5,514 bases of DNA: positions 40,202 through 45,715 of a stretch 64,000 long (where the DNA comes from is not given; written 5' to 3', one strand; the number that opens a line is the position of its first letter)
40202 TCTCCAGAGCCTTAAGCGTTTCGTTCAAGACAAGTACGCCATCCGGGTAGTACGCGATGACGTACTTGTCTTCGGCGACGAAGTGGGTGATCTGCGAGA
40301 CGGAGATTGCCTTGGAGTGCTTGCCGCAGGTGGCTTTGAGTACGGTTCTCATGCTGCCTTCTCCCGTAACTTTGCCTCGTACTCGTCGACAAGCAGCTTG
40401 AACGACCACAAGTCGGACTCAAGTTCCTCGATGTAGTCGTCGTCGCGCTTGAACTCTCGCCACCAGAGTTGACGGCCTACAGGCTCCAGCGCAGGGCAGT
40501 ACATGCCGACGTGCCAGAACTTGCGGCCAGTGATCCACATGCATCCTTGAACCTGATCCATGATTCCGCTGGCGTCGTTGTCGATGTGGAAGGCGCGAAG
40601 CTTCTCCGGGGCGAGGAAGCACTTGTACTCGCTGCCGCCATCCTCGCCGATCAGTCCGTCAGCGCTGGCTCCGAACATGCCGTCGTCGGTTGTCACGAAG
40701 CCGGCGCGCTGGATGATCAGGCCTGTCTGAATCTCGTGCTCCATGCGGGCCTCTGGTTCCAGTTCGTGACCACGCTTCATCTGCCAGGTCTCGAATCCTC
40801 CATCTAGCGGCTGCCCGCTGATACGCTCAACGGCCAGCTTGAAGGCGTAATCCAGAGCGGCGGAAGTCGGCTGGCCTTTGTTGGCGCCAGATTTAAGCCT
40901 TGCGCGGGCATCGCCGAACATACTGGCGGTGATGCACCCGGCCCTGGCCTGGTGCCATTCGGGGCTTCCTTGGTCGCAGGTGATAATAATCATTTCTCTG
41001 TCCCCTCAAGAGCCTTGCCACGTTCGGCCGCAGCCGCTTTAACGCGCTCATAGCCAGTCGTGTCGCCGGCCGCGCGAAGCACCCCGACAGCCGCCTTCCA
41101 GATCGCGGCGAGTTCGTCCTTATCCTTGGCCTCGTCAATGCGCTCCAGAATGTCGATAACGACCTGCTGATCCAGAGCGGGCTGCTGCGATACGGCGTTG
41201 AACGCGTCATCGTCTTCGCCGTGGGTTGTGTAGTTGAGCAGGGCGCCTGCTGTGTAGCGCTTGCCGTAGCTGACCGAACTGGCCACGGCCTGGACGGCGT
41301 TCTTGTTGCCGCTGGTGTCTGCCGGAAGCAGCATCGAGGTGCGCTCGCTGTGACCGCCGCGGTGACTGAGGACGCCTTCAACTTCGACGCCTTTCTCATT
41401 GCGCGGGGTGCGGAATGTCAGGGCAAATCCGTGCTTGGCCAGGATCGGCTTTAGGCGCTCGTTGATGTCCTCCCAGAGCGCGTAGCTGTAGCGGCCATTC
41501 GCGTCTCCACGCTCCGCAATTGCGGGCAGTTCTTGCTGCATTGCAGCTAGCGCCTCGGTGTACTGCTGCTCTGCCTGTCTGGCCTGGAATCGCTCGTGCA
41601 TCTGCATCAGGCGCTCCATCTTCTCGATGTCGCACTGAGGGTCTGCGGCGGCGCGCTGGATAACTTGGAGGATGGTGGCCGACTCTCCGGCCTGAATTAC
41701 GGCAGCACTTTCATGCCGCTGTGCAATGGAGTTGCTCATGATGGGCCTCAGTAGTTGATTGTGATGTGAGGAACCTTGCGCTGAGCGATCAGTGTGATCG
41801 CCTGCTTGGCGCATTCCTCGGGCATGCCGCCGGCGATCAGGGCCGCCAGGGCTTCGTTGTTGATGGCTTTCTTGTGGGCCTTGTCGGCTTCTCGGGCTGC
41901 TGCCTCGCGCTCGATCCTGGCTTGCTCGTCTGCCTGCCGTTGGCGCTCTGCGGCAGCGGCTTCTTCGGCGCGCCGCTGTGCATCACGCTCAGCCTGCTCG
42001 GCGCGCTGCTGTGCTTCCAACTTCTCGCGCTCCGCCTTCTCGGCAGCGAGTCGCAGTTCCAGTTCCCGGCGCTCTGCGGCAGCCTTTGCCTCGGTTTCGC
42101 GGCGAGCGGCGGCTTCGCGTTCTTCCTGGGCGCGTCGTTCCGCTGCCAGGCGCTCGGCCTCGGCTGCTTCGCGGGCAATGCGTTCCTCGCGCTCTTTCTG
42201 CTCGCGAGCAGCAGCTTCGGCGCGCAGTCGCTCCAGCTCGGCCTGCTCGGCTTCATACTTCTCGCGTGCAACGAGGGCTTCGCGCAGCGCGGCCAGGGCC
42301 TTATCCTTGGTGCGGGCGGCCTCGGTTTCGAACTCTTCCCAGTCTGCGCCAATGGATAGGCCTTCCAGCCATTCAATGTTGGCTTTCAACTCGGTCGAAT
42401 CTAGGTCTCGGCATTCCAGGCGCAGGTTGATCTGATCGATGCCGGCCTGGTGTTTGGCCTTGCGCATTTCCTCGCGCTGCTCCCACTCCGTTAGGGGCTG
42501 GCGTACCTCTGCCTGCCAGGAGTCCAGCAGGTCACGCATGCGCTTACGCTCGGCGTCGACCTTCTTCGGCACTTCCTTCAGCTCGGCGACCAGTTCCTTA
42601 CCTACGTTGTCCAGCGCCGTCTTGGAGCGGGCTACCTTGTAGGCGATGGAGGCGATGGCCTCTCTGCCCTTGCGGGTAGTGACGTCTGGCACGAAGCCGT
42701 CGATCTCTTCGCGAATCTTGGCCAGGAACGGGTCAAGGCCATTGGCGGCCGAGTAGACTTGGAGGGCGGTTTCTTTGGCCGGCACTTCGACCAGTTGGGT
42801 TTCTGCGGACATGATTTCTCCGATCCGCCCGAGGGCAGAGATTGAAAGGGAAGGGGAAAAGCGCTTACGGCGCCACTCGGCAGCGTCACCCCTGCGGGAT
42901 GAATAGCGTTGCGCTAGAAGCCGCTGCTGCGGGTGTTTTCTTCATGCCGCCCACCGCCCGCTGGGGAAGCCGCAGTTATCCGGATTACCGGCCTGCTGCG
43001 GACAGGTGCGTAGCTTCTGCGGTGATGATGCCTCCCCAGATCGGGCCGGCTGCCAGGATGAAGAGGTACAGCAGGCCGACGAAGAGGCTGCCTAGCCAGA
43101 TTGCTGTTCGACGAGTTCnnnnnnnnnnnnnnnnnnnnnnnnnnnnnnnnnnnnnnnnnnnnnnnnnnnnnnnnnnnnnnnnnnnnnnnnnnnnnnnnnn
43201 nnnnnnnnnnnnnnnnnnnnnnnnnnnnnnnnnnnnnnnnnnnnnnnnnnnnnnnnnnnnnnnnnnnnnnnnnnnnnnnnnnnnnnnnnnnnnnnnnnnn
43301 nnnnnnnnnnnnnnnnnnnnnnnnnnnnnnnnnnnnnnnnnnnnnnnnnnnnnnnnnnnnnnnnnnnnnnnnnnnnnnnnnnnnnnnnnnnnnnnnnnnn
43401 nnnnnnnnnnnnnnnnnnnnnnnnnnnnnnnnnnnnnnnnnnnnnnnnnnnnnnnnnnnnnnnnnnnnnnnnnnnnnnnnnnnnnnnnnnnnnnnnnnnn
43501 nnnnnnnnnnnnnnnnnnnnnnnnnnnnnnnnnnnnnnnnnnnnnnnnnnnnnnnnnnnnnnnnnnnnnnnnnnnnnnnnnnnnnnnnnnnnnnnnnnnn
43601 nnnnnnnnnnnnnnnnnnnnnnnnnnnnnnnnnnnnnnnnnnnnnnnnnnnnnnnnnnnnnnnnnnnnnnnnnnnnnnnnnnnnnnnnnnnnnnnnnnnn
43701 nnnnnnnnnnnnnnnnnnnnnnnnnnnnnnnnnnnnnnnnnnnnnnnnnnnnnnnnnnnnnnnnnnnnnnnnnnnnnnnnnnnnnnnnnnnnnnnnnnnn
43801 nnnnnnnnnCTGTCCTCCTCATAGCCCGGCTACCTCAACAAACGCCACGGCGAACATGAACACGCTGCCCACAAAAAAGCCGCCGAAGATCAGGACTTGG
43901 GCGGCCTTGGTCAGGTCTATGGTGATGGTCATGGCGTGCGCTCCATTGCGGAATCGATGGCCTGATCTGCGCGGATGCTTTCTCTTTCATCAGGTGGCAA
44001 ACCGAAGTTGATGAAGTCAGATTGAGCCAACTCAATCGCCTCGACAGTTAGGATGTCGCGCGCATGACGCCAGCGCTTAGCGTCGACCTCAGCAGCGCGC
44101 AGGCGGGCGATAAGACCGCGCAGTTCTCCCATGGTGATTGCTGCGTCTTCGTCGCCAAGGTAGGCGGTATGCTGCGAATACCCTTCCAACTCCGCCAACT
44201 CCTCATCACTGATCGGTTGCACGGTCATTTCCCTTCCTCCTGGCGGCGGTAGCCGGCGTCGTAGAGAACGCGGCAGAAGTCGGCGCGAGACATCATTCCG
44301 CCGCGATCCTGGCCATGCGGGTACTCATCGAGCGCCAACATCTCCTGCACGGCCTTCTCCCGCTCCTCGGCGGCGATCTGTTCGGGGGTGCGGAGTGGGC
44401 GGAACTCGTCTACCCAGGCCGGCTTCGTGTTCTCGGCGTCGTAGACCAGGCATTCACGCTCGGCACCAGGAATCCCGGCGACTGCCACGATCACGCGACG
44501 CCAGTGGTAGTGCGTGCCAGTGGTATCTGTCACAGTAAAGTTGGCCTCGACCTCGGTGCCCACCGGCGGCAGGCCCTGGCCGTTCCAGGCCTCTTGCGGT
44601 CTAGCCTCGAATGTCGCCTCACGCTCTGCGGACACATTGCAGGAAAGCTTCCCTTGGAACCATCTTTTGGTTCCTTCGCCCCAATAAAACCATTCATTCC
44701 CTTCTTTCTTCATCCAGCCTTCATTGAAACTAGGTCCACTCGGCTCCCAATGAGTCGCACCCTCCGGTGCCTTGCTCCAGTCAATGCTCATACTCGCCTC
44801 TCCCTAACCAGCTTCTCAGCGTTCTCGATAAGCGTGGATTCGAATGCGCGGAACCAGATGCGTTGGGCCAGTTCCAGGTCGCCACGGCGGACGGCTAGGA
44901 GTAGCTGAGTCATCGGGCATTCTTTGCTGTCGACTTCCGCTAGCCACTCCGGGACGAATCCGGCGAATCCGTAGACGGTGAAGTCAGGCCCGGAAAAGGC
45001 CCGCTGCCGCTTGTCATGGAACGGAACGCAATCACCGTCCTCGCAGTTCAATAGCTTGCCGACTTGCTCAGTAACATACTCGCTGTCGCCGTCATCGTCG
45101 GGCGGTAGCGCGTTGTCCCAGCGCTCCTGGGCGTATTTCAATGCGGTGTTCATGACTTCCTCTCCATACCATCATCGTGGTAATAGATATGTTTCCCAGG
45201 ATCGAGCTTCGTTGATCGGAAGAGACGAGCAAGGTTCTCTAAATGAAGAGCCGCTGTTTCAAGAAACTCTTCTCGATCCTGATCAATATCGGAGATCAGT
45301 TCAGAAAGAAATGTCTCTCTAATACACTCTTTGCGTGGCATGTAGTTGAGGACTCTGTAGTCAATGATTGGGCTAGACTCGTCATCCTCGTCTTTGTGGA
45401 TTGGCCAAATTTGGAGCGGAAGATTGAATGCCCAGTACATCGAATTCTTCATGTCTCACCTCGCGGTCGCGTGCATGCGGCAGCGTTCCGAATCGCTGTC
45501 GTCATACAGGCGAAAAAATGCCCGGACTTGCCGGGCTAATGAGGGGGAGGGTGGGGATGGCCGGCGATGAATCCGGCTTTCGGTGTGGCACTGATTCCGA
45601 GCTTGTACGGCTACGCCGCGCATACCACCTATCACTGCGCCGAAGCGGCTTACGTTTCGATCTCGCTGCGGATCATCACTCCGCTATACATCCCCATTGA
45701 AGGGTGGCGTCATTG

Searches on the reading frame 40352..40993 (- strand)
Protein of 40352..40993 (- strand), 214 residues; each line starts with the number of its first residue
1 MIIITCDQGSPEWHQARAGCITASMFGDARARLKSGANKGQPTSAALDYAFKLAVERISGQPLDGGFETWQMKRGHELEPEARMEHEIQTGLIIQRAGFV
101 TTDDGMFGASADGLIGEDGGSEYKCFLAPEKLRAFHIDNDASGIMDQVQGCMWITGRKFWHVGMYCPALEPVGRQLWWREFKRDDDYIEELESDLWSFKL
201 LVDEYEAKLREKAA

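Call 75: search_protein_families(library=pfam, proteins=[window:40352-40993:-], max_evalue=0.001)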
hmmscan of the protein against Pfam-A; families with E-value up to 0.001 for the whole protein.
window:40352-40993:- (214 aa): 1 family
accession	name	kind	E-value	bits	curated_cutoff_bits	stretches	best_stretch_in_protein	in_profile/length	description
PF09588.16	YqaJ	-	2.7e-13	50.9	22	1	12-157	1-149/150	YqaJ-like viral recombinase domain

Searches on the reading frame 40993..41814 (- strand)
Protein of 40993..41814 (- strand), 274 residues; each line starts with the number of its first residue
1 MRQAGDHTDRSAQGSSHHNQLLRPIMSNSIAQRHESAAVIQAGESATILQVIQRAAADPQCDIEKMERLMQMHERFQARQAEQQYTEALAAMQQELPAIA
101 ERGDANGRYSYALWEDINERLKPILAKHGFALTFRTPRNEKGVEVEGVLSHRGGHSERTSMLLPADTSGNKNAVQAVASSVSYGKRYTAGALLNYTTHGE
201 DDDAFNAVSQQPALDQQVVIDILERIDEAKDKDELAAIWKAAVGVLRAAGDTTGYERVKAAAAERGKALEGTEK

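Call 75: search_protein_families(library=pfam, proteins=[window:40993-41814:-], max_evalue=0.001)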
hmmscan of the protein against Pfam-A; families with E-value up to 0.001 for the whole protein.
window:40993-41814:- (274 aa): 1 family
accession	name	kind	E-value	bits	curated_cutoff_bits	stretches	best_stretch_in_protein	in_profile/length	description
PF04404.17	ERF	-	3.8e-17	63.1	25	1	87-211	3-133/153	ERF superfamily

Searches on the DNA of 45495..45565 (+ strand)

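Call 106: search_dna_similar(query=window:45495-45565:+, collection=phages, mode=distant, max_rows=60, max_evalue=0.001)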
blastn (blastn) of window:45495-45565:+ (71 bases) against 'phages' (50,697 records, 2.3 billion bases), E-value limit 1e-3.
Records with a match: 60; places in all: 60; records where one place covers at least 80% of the query: 55.
Best place of each record, by identity: 95-99% 46; 90-95% 12; 80-90% 2.
By first word of the organism name: Pseudomonas 60.
By host as written in the record: Pseudomonas aeruginosa 27; Pseudomonas aeruginosa PA14 10; - 4; Pseudomonas sp. 3; Pseudomonas aeruginosa 147 2; Pseudomonas aeruginosa ST773 (NDM-1-producing) 2; Pseudomonas aeruginosa F002 2; Pseudomonas aeruginosa YMC11/02/R656 2; and 7 more.
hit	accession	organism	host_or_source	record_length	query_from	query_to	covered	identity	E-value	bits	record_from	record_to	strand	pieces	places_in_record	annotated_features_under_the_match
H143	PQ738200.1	Pseudomonas phage phita81A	Pseudomonas aeruginosa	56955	1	70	99%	98.6%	2e-26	123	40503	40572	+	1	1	none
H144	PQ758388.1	Pseudomonas phage 5371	Pseudomonas aeruginosa 147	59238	1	70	99%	98.6%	2e-26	123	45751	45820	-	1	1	none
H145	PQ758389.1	Pseudomonas phage 5399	Pseudomonas aeruginosa 147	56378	1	70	99%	98.6%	2e-26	123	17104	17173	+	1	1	none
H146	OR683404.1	Pseudomonas phage Haboob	Pseudomonas aeruginosa 382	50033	1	70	99%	98.6%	2e-26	123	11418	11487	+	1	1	none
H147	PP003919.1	Pseudomonas phage vB_Pae_U7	Pseudomonas aeruginosa ST773 ...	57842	1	70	99%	98.6%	2e-26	123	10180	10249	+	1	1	none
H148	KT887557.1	Pseudomonas phage phi1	Pseudomonas aeruginosa WH-SGI-V-07651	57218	1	70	99%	97.2%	7e-25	116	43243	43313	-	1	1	none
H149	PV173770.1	Pseudomonas phage P7869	Pseudomonas aeruginosa 7869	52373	1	70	99%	97.2%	7e-25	116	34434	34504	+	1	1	hypothetical protein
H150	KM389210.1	Pseudomonas phage DO4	-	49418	1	70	99%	97.1%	2e-25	118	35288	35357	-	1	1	record has no annotation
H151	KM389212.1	Pseudomonas phage JBD88b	-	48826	1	70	99%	97.1%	2e-25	118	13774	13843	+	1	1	record has no annotation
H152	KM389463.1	Pseudomonas phage JBD94b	-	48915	1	70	99%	97.1%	2e-25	118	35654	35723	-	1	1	record has no annotation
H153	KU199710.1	Pseudomonas phage JBD44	Pseudomonas aeruginosa PA14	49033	1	70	99%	97.1%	2e-25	118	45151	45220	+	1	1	hypothetical protein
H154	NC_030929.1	Pseudomonas phage JBD44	Pseudomonas aeruginosa PA14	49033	1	70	99%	97.1%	2e-25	118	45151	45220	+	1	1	hypothetical protein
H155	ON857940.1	Pseudomonas phage vB_PeaS_FBPa47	Pseudomonas sp.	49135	1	70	99%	97.1%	2e-24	114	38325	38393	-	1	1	none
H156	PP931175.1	Pseudomonas phage PACT201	Pseudomonas aeruginosa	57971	1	68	96%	98.5%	2e-25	119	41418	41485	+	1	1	none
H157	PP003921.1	Pseudomonas phage vB_Pae_U9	Pseudomonas aeruginosa ST773 ...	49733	1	68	96%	98.5%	2e-25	119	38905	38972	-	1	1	none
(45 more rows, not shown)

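Call 107: get_annotated_region(hit=H153, flank=3800)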
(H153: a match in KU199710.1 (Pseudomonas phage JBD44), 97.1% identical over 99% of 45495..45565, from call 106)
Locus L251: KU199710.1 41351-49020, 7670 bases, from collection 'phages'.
description: Pseudomonas phage JBD44, complete genome.
organism: Pseudomonas phage JBD44 (NCBI taxid 1777052)
taxonomy: Viruses; Duplodnaviria; Heunggongvirae; Uroviricota; Caudoviricetes
host: Pseudomonas aeruginosa PA14; source: -; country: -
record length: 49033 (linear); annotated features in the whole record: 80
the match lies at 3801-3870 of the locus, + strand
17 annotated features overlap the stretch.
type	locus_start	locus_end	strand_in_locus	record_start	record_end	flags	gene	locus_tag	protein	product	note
CDS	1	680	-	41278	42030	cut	-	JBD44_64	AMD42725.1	hypothetical protein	gp64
CDS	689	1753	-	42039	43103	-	-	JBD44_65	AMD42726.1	TolA protein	gp65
CDS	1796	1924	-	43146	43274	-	-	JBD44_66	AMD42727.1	hypothetical protein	gp66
CDS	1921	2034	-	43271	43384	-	-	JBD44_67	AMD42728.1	hypothetical protein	gp67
CDS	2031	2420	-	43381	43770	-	-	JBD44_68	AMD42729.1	hypothetical protein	gp68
CDS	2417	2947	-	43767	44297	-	-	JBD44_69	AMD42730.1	hypothetical protein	gp69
CDS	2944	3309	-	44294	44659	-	-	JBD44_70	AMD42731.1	hypothetical protein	gp70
CDS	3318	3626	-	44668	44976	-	-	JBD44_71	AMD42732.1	hypothetical protein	gp71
CDS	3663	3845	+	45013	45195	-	-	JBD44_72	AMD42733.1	hypothetical protein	gp72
CDS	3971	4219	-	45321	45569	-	-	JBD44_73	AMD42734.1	hypothetical protein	gp73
CDS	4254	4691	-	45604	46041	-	-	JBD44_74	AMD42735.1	hypothetical protein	gp74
CDS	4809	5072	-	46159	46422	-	-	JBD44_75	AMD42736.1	hypothetical protein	gp75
CDS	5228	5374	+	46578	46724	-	-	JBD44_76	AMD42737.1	hypothetical protein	gp76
CDS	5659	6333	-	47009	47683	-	-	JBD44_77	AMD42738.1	cI repressor protein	gp77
CDS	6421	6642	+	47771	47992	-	-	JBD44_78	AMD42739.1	Cro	gp78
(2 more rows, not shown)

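Call 108: search_with_rna_model(model_id=R1, source=L251, filters=off, max_evalue=1, show_alignments=2)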
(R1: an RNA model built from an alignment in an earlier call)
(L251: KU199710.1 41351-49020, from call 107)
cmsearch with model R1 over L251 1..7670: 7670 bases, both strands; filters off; matches with E-value up to 1: 4.
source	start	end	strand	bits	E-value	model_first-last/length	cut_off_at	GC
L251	5083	5132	-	49.3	1e-13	1-50/50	no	0.6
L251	5089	5130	+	37.1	5.5e-10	3-44/50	no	0.6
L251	1760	1786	-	8.6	0.28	7-40/50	no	0.7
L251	2586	2600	+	8.3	0.35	1-50/50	no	0.4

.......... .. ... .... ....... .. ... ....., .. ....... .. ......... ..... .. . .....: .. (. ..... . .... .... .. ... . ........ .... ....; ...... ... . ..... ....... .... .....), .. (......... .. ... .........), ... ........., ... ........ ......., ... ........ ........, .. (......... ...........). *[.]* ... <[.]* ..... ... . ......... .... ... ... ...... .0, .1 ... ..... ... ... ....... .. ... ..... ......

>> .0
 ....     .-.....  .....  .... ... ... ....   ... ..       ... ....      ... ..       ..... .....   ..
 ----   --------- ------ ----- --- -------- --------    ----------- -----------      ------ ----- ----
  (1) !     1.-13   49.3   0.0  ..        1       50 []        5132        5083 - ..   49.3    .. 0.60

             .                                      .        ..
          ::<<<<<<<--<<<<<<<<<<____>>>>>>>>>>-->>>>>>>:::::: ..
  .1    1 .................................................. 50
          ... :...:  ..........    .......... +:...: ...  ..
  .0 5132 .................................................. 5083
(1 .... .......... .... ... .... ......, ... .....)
